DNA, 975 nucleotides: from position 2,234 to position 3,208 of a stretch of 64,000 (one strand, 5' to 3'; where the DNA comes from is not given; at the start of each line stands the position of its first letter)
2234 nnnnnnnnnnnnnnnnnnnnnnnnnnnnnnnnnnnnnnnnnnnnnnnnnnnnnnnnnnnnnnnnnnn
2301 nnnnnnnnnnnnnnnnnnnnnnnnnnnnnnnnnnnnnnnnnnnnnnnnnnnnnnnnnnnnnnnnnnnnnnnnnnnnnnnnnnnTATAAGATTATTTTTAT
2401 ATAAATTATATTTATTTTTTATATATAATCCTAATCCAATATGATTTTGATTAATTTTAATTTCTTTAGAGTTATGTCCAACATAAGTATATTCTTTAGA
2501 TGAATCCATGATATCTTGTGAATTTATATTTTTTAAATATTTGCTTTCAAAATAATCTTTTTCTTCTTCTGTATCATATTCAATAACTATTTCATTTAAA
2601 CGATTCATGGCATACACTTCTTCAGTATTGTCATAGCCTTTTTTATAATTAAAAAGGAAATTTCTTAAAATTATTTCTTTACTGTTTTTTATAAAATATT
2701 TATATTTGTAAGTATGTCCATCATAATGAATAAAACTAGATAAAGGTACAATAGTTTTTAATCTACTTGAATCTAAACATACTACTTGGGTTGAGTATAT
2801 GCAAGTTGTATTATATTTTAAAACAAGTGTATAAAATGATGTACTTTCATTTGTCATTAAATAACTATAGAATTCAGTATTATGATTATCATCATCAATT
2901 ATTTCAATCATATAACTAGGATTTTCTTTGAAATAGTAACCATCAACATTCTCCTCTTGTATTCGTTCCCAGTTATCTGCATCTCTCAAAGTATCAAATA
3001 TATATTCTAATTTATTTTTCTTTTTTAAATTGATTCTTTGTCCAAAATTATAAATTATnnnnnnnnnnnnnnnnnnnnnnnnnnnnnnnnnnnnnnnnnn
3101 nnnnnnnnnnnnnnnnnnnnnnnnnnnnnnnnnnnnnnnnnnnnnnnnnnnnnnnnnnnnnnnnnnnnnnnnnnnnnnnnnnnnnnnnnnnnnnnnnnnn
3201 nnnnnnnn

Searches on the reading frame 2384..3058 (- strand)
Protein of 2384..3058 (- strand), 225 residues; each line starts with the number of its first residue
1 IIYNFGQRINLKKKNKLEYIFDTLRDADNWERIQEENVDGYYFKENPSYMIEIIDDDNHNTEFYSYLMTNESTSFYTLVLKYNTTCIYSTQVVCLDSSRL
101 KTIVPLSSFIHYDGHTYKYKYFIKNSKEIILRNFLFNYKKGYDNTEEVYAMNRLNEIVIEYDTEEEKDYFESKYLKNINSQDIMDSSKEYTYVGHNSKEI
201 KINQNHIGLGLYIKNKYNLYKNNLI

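Call 38: find_related_loci(query=A3, collection=genome_contigs, flank=6000)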
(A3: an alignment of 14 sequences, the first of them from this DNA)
Query A3 (225 aa) in genome_contigs; peptide patterns used: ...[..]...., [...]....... (x = any residue, [..] = any of these).
29 stretches matched a pattern; 9 encode a relative of the query (tblastn E <= 1e-3); 9 distinct loci.
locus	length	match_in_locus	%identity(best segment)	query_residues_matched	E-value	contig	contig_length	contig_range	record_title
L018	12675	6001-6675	91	1-225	2e-137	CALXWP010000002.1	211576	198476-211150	MAG: uncultured Clostridia bacterium isolate BRZ_FH__bin30 genome assembly, contig: BRZ_FH__NODE_48_length_211576_cov_29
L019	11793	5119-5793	90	1-225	4e-136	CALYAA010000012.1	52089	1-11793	MAG: uncultured Clostridia bacterium isolate BRZ_MP__bin6 genome assembly, contig: BRZ_MP__NODE_677_length_52089_cov_19.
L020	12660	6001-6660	66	1-220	1e-92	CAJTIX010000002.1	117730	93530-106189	MAG TPA_asm: uncultured Bacilli bacterium isolate MGBC103251 genome assembly, contig: MGBC103251.2, whole genome shotgun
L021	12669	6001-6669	63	1-223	1e-90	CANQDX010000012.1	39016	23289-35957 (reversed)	MAG: uncultured Clostridia bacterium isolate Lapin-005__bin99 genome assembly, contig: Lapin-005__NODE_1317_length_39016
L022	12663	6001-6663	62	1-221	3e-84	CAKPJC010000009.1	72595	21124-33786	MAG: uncultured Clostridia bacterium isolate REFINED_METABAT215_TOP10_CONTIGS_1500_ASSEMBLY_K77_MERGED__Hadza_MoBio_hadz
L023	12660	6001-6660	62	1-221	3e-83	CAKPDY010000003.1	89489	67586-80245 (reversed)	MAG: uncultured Clostridia bacterium isolate REFINED_METABAT215_TOP10_CONTIGS_1500_ASSEMBLY_K77_MERGED__Hadza_PheChl_Fib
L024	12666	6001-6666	62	1-221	1e-78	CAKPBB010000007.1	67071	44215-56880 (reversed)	MAG: uncultured Clostridia bacterium isolate REFINED_METABAT215_TOP10_CONTIGS_1500_ASSEMBLY_K77_MERGED__Hadza_MoBio_hadz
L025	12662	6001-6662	65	1-221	1e-63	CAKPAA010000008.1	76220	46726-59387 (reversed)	MAG: uncultured Clostridia bacterium isolate REFINED_METABAT215_TOP10_CONTIGS_1500_ASSEMBLY_K77_MERGED__Hadza_PheChl_Fib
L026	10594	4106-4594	34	8-177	2e-17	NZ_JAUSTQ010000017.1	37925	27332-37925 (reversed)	Alkalibacillus salilacus strain DSM 16460 Ga0480518_17, whole genome shotgun sequence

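Call 43: search_protein_families(library=padloc, proteins=[L022:6687-11405:+, L021:3733-5622:+, L021:1742-3784:+, L022:4633-5658:+, L023:4901-5542:+, L024:4997-5659:+, L025:4686-5651:+, L018:7328-8635:+, L026:3581-4726:+, L026:2182-3168:+], max_evalue=0.001)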
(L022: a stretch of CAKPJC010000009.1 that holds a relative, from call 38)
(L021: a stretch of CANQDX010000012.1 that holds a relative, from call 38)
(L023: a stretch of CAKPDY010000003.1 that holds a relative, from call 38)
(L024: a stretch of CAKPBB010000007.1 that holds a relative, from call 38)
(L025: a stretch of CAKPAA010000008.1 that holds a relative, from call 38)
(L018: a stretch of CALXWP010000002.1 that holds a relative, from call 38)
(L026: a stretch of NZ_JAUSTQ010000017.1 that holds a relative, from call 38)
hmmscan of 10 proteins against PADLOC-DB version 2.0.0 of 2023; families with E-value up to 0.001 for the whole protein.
L022:6687-11405:+ (1572 aa): 1 family
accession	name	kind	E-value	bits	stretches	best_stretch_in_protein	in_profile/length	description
PDLC02169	Avs4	-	3.1e-36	122.2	1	101-1558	86-1558/1570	-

L021:3733-5622:+ (629 aa): 47 families (the best 25 are shown)
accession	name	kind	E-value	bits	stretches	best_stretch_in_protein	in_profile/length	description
PDLC00135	GajB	-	6.1e-230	763.2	1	17-629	7-602/603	UrvD helicase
PDLC00115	GajB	-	7.3e-214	709.4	1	106-629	1-535/537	UrvD helicase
PDLC00125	GajB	-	2.2e-99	332.1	4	124-386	177-454/669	UrvD helicase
PDLC00113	GajB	-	4e-91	304.3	2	19-359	16-364/579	UrvD helicase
PDLC00111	GajB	-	3.7e-81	271.6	2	137-628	160-623/625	UrvD helicase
PDLC00143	GajB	-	6.3e-81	270.8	3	138-341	162-370/632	UrvD helicase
PDLC00128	GajB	-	2.6e-78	262.4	2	135-627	218-682/685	UrvD helicase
PDLC00137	GajB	-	4.2e-52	175.8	3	14-117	12-119/679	UrvD helicase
PDLC00119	GajB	-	2.4e-48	163.5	3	115-292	152-330/565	UrvD helicase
PDLC00109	GajB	-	1.1e-45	154.2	3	138-278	136-275/647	UrvD helicase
PDLC00117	GajB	-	2e-31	107.1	3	19-99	16-103/604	UrvD helicase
PDLC00127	GajB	-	5.9e-31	105.6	3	22-104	12-101/594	UrvD helicase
PDLC00130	GajB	-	2.6e-26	90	2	22-99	7-92/589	UrvD helicase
PDLC00132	GajB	-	7.4e-26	88.9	2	30-106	16-96/625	UrvD helicase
PDLC03802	RTasHel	-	5.8e-24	82.9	1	31-276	19-285/675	DRT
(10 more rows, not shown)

L021:1742-3784:+ (680 aa): 83 families (the best 25 are shown)
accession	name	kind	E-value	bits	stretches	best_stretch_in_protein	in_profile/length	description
PDLC00079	GajA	-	4.6e-256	850.1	1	1-680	1-701/702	AAA ATPase domain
PDLC00065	GajA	-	1.3e-184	613.7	1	1-680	1-665/670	AAA ATPase domain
PDLC00063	GajA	-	8.5e-148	491.9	1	1-680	1-661/679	AAA ATPase domain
PDLC00093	GajA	-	5.1e-121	403.7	1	1-680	1-720/736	AAA ATPase domain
PDLC00088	GajA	-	1e-119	398.7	1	305-680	1-371/372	AAA ATPase domain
PDLC00095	GajA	-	2.8e-108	361.4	2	182-679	220-730/752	AAA ATPase domain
PDLC00068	GajA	-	1.2e-84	283.2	1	188-679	4-524/545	AAA ATPase domain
PDLC00082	GajA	-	2.2e-66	222.6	2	67-680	99-694/694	AAA ATPase domain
PDLC02979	AriA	-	9.7e-65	217.8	1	1-387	1-373/373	-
PDLC00069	GajA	-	1.4e-45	154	1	1-680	1-685/687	AAA ATPase domain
PDLC00096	GajA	-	4.5e-42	142.6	2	222-518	185-463/630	AAA ATPase domain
PDLC00076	GajA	-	7e-41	138.4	1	1-679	1-693/700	AAA ATPase domain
PDLC00091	GajA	-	1.8e-40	137.4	2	214-678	176-619/627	AAA ATPase domain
PDLC00071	GajA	-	2.7e-39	133.4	2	235-521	195-448/588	AAA ATPase domain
PDLC00077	GajA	-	2.6e-37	126.7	1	1-582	1-571/616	AAA ATPase domain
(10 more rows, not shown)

L022:4633-5658:+ (341 aa): 0 families

L023:4901-5542:+ (213 aa): 1 family
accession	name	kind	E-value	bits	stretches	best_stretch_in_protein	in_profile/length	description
PDLC02337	AbiLii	-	4.3e-29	100.3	1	9-212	21-89/170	AbiLii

L024:4997-5659:+ (220 aa): 0 families

L025:4686-5651:+ (321 aa): 0 families

L018:7328-8635:+ (435 aa): 0 families

L026:3581-4726:+ (381 aa): 1 family
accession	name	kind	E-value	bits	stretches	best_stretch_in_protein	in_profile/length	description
PDLC05032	PDC-S50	-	8.3e-125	414.9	1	17-379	4-379/387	-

L026:2182-3168:+ (328 aa): 3 families
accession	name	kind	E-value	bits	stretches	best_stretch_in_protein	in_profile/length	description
PDLC04911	PDC-S11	-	7.6e-15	53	1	16-121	30-134/318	-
PDLC04912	PDC-S11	-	5.1e-13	46.9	1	16-121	30-134/313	-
PDLC04914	PDC-S11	-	1.1e-11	42.6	1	12-121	24-129/314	-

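Call 44: search_protein_families(library=pfam, proteins=[L022:6687-11405:+, L021:3733-5622:+, L021:1742-3784:+, L022:4633-5658:+, L023:4901-5542:+, L024:4997-5659:+, L025:4686-5651:+, L018:7328-8635:+, L026:3581-4726:+, L026:2182-3168:+], max_evalue=0.01)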
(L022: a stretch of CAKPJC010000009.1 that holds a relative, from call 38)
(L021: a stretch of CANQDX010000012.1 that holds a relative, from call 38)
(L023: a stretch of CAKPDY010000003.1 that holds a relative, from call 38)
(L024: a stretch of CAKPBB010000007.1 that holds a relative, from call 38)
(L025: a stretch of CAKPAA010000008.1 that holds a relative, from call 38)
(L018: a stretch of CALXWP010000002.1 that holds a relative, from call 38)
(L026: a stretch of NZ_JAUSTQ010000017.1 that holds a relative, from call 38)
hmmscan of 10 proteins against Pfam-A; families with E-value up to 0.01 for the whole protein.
L022:6687-11405:+ (1572 aa): 5 families
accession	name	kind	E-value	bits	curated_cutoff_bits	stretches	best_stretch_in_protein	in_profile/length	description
PF21941.2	SMEK_N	-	3.7e-26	92.1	27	1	11-153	2-139/140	SMEK domain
PF00931.28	NB-ARC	-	0.0023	17.7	23.5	0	210-246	7-44/248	NB-ARC domain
PF00004.35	AAA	-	0.0031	18.4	21.2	0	226-324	4-111/131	ATPase family associated with various cellular activities (AAA)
PF25199.1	nSTAND_NTPase5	-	0.0032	17.8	34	0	211-326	32-137/145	Novel STAND NTPase 5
PF24883.2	NPHP3_N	-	0.0049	17.5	24.8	0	213-243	13-45/164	Nephrocystin 3, N-terminal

L021:3733-5622:+ (629 aa): 11 families
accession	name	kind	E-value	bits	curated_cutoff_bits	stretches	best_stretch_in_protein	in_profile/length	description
PF00580.27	UvrD-helicase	-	3.5e-22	79.8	23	2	28-107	10-98/271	UvrD/REP helicase N-terminal domain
PF13245.12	AAA_19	-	7.2e-18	65.5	25.1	1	29-219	10-131/134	AAA domain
PF01443.25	Viral_helicase1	-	6.9e-10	39.6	21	0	543-605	179-227/228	Viral superfamily 1 RNA helicase core domain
PF13538.12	UvrD_C_2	-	1.2e-06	28.8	27.4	0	544-578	5-42/52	UvrD-like helicase C-terminal domain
PF13086.12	AAA_11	-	3.4e-05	24.2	27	1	20-85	7-78/257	AAA domain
PF12775.13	AAA_7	-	0.00055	20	25.8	1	14-71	17-75/181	P-loop containing dynein motor region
PF02562.22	PhoH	-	0.00085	19.3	27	0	23-63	12-53/205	PhoH-like protein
PF13604.12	AAA_30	-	0.0012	19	27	1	32-116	20-82/191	AAA domain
PF00437.27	T2SSE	-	0.0016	17.6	24.9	1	20-60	131-172/370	Type II/IV secretion system protein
PF25199.1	nSTAND_NTPase5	-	0.0035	17.6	34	0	28-105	39-118/145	Novel STAND NTPase 5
PF09848.15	SLFN-g3_helicase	-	0.0064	16.2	24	0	32-113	3-84/354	Schlafen group 3, DNA/RNA helicase domain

L021:1742-3784:+ (680 aa): 6 families
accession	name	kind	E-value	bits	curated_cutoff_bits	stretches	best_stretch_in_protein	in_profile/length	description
PF13175.12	AAA_15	-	7.1e-68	230.3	32.1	1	1-387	1-374/374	AAA ATPase domain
PF20469.4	OLD-like_TOPRIM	-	4.2e-16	59.7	23.2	1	440-510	1-67/67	Overcoming lysogenization defect protein-like, TOPRIM domain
PF11398.14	DUF2813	-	1.7e-09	38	21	1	1-66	1-69/372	Protein of unknown function (DUF2813)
PF13304.12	AAA_21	-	3.7e-07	30.9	27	1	338-388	261-304/304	AAA domain, putative AbiEii toxin, Type IV TA system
PF13514.12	AAA_27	-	0.0018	18.4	22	1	1-47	1-50/206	AAA domain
PF13476.12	AAA_23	-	0.007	17.4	27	1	5-248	1-185/201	AAA domain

L022:4633-5658:+ (341 aa): 1 family
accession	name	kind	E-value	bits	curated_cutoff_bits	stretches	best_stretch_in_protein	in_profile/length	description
PF18928.5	DUF5677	-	0.0046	17.5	27.1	1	104-177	7-85/166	Family of unknown function (DUF5677)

L023:4901-5542:+ (213 aa): 1 family
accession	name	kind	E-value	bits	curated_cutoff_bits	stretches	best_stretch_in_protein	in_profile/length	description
PF13707.11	RloB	-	4.5e-41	141.6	31.5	1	22-208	1-195/195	RloB-like protein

L024:4997-5659:+ (220 aa): 0 families

L025:4686-5651:+ (321 aa): 0 families

L018:7328-8635:+ (435 aa): 1 family
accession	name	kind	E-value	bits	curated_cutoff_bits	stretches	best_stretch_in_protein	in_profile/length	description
PF01076.25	Mob_Pre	-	6.1e-44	150.6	25.5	1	21-225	1-196/196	Plasmid recombination enzyme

L026:3581-4726:+ (381 aa): 1 family
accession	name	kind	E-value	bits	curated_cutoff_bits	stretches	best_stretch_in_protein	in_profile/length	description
PF04326.19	SLFN_AlbA_2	-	8.6e-13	49.3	25.3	1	31-158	1-117/118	Schlafen, AlbA_2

L026:2182-3168:+ (328 aa): 0 families

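Call 49: find_related_loci(query=A3, collection=viral_contigs, flank=6000)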
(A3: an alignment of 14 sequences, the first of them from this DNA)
Query A3 (225 aa) in viral_contigs; peptide patterns used: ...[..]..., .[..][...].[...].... (x = any residue, [..] = any of these).
358 stretches matched a pattern, but none encodes a relative of the query by tblastn (E <= 1e-3).

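Call 57: search_solved_structures(query=A3, max_evalue=10)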
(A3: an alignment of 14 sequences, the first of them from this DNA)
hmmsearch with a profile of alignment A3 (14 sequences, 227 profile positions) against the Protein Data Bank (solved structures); distinct sequences matched with E-value up to 10: 1.
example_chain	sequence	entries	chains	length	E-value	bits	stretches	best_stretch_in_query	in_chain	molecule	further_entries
1q8c_A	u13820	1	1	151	0.15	14.7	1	110-184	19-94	Hypothetical protein MG027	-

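Call 72: search_protein_representatives(alignment_id=A3)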
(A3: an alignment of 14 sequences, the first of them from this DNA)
Query: 14 sequences, 227 profile positions. Proteins with E-value up to 0.001 (for the whole library): 291; up to 1e-10: 133; up to 1e-30: 5. The best 150 are listed.
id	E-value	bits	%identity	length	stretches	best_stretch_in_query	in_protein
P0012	3.5e-101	353.7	-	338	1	1-225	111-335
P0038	8.8e-94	329.5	-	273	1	1-226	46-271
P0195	1.5e-42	161.9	-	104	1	77-176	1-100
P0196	1.8e-42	161.6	-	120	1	107-223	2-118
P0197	3.1e-36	141.2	-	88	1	68-155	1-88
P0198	1.8e-26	109.2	-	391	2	23-225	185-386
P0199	2.7e-26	108.7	-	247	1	7-216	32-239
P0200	1.3e-25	106.5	-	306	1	5-220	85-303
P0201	2.0e-25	105.9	-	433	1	6-223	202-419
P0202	2.7e-25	105.4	-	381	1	3-220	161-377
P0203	5.5e-25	104.4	-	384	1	8-224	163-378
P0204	2.0e-24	102.6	-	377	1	2-224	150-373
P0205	2.8e-24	102.1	-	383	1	3-222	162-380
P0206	3.0e-24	102.0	-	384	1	7-223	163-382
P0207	6.0e-24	101.0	-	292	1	2-174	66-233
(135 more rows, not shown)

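Call 74: search_protein_families(library=pfam, alignment_id=A5, max_evalue=0.001)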
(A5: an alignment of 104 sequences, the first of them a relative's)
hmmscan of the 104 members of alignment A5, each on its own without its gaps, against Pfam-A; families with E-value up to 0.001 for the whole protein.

A. member 1, P0198 (391 aa): 1 family
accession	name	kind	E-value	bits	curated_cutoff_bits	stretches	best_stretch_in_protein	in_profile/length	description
PF04326.19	SLFN_AlbA_2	-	3.1e-11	44.3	25.3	1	19-155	1-117/118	Schlafen, AlbA_2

B. families by the number of members that match (of 104 scanned): 10 families
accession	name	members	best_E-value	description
PF04326.19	SLFN_AlbA_2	74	1.4e-16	Schlafen, AlbA_2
PF13676.11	TIR_2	3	6.5e-07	TIR domain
PF02384.22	N6_Mtase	1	9.5e-66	N-6 DNA Methylase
PF06100.17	MCRA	1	6.7e-15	MCRA family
PF12161.14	HsdM_N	1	1.7e-11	HsdM N-terminal domain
PF14267.11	DUF4357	1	3.9e-11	Domain of unknown function (DUF4357)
PF07693.20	KAP_NTPase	1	3.7e-09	KAP family P-loop domain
PF13191.12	AAA_16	1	0.00011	AAA ATPase domain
PF01582.25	TIR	1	0.00029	TIR domain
PF13401.12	AAA_22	1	0.00064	AAA domain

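Call 96: search_dna_similar(query=L022:6687-11405:+, collection=plasmids, mode=protein, max_rows=10)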
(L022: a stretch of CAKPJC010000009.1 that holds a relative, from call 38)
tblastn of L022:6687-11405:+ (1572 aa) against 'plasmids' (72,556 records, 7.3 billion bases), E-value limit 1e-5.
Records with a match: 33; places in all: 33; records where one place covers at least 80% of the query: 0.
Best place of each record, by identity: <60% 33.
By first word of the organism name: Escherichia 28; Salmonella 3; Calothrix 1; Haliscomenobacter 1.
By predicted mobility (MOB-suite, as given by PLSDB): conjugative 22; non-mobilizable 9; mobilizable 2.
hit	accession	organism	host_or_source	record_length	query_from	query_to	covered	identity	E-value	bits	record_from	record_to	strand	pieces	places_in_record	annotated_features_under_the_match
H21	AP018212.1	Calothrix brevissima NIES-22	-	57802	206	1130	59%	23.6%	3e-20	106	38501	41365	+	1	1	hypothetical protein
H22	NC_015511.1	Haliscomenobacter hydrossis DSM 1100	activated sludge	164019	160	1056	57%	21.1%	4e-23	115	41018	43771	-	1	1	hypothetical protein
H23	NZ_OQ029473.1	Escherichia coli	-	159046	193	1050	55%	20.9%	2e-12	81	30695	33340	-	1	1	avs4: AVAST type 4 anti-phage nuclease Avs4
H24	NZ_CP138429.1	Escherichia coli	Homo sapiens,Bacterial pure ...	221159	346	1050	45%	19.9%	2e-7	64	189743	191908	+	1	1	avs4: AVAST type 4 anti-phage nuclease Avs4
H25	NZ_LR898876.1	Escherichia coli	Homo sapiens,rectal swab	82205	206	814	39%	23.0%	2e-9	70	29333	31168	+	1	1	AVAST type 4 anti-phage nuclease Avs4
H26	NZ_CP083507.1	Escherichia coli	Homo sapiens,blood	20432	206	814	39%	23.0%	2e-9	70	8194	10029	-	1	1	avs4: AVAST type 4 anti-phage nuclease Avs4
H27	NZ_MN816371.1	Escherichia coli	-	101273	206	814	39%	23.0%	2e-9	70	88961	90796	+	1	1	AVAST type 4 anti-phage nuclease Avs4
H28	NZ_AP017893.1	Escherichia coli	-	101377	206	814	39%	23.0%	2e-9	70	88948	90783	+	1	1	avs4: AVAST type 4 anti-phage nuclease Avs4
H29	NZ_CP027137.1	Escherichia coli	-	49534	206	814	39%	23.0%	3e-9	70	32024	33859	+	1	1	avs4: AVAST type 4 anti-phage nuclease Avs4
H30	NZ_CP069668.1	Escherichia coli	Homo sapiens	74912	206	814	39%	23.0%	3e-9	70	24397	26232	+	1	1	AVAST type 4 anti-phage nuclease Avs4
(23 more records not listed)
